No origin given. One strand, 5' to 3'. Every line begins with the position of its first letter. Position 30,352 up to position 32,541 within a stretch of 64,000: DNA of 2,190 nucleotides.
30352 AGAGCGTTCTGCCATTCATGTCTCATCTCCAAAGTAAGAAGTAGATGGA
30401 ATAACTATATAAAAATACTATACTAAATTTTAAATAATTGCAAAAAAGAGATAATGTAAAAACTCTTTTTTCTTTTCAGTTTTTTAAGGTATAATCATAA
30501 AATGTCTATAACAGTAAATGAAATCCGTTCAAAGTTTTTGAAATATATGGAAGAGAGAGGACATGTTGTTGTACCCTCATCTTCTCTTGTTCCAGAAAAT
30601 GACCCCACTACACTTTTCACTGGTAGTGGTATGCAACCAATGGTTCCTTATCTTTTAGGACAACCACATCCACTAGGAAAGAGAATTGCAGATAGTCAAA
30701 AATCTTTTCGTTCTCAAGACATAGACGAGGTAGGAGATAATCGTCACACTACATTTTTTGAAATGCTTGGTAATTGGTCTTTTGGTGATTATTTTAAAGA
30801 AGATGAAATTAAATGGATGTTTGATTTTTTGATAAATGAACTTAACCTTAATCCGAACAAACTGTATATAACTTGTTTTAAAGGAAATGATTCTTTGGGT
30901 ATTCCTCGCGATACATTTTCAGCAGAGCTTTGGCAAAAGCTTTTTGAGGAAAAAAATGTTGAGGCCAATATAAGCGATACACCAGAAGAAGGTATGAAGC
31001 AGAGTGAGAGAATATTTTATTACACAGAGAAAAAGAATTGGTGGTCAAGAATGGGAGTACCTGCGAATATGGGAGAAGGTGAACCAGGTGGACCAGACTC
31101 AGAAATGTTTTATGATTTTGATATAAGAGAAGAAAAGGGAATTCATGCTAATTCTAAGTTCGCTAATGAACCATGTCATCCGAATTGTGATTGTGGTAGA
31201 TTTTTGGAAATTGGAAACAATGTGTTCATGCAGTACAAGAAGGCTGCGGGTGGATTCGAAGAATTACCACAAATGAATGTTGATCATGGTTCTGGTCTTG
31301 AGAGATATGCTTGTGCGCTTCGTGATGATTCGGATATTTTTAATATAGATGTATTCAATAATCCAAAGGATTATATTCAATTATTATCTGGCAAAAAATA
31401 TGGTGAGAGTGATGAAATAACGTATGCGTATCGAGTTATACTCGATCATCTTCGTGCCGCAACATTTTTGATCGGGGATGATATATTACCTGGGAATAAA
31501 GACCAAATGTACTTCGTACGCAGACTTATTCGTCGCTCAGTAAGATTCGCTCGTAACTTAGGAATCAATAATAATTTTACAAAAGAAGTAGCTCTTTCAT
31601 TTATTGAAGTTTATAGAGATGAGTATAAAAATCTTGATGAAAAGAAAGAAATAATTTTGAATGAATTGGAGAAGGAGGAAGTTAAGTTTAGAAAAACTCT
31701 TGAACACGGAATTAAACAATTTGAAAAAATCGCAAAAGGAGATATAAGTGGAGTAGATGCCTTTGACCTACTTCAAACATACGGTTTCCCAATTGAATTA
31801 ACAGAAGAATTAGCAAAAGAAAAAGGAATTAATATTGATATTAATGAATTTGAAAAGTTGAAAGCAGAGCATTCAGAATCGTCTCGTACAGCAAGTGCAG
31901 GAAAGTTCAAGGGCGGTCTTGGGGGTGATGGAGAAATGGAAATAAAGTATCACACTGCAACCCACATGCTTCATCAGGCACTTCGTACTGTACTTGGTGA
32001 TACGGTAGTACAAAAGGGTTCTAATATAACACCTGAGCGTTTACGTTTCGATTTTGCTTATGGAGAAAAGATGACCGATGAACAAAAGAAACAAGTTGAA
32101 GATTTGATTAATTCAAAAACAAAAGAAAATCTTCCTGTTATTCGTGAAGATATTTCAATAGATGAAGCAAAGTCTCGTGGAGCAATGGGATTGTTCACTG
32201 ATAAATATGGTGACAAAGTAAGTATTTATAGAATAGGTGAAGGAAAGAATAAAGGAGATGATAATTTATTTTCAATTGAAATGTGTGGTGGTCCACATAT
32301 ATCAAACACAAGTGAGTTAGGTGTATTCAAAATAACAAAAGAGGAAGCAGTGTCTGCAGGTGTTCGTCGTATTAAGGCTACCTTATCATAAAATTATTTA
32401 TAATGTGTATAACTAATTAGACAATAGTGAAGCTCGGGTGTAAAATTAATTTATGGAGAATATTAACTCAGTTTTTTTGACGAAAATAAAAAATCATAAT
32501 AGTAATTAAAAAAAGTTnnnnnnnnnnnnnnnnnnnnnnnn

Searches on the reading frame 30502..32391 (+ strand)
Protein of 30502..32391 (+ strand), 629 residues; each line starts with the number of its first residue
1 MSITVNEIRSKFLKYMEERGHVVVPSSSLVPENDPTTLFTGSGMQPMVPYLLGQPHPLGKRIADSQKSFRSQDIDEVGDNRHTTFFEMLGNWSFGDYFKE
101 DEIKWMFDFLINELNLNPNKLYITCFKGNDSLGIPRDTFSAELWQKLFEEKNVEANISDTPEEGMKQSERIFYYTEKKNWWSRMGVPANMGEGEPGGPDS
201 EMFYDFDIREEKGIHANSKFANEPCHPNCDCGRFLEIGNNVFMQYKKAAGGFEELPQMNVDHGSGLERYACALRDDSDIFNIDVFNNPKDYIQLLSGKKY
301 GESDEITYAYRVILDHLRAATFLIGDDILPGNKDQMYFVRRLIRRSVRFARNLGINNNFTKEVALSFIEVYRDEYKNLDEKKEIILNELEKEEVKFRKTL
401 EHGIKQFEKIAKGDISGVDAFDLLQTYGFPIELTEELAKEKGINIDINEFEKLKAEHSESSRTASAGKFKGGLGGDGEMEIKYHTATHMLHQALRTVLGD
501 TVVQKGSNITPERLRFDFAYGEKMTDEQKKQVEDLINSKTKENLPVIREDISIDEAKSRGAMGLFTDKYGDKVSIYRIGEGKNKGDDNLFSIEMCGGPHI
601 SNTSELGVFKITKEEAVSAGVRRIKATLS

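Call 35: search_protein_families(library=ncbifam, proteins=[window:30502-32391:+], max_evalue=1e-10)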
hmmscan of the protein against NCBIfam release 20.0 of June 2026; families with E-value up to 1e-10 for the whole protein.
window:30502-32391:+ (629 aa): 4 families
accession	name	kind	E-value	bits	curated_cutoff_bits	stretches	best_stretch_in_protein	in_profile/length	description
NF002436.0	PRK01584.1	equivalog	7.7e-200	665.3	529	1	3-628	1-592/595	alanine--tRNA ligase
TIGR00344.1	alaS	equivalog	9.7e-158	526.9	457.05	2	7-466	1-431/847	alanine--tRNA ligase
TIGR03683.1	A-tRNA_syn_arch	equivalog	4.7e-62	210.4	744.7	2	312-461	330-481/902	alanine--tRNA ligase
NF040865.1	a_tRNA_ed_AlaXM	equivalog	1.6e-18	67.3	300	1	481-628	95-233/234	alanyl-tRNA editing protein AlaXM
